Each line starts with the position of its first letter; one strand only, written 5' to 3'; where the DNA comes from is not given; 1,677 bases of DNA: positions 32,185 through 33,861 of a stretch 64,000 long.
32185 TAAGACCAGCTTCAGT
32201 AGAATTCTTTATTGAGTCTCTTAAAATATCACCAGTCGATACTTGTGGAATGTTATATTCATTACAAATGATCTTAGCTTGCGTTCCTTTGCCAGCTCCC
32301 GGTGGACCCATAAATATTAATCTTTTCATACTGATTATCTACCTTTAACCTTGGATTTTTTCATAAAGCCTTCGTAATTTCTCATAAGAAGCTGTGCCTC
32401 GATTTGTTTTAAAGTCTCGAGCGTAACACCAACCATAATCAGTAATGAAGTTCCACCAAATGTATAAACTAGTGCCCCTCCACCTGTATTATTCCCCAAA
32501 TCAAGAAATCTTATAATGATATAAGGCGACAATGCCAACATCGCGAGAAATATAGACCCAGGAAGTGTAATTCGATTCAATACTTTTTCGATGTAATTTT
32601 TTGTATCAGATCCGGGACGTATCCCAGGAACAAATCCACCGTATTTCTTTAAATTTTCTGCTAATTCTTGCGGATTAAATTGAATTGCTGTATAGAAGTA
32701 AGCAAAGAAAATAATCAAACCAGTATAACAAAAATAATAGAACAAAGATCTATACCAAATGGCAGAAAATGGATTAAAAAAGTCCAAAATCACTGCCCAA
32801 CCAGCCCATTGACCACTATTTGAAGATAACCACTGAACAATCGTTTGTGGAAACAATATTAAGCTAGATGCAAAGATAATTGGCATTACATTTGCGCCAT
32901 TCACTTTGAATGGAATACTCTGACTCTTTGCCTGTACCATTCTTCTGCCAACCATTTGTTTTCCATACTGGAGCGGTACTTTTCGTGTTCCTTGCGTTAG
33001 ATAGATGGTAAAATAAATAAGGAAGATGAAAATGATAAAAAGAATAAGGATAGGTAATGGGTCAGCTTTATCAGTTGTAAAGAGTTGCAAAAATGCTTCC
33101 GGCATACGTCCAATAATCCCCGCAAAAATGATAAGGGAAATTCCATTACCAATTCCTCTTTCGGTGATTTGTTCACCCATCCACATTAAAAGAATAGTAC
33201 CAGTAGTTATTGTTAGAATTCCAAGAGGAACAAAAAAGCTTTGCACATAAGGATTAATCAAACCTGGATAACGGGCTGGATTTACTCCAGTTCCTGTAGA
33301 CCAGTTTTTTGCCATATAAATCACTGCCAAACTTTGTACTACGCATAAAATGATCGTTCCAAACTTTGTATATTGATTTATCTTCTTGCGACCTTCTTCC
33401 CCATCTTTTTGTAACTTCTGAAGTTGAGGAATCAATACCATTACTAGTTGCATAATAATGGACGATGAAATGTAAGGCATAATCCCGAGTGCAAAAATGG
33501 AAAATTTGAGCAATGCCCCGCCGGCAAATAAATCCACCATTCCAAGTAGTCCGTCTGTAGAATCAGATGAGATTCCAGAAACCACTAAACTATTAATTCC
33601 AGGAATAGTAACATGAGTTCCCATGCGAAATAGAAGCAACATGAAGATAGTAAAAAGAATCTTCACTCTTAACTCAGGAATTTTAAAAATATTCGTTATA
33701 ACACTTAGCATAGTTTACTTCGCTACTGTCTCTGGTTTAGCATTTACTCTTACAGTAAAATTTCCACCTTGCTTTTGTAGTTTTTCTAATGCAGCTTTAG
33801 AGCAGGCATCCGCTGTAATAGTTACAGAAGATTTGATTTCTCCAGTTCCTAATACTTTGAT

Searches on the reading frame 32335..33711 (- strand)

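Call 80: search_protein_families(library=pfam, proteins=[window:32335-33711:-], max_evalue=0.00001)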
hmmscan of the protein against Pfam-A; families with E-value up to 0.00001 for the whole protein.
window:32335-33711:- (458 aa): 1 family
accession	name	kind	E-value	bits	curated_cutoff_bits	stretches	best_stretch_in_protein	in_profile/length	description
PF00344.25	SecY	-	1.7e-111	372.9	32.2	1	71-434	1-306/306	SecY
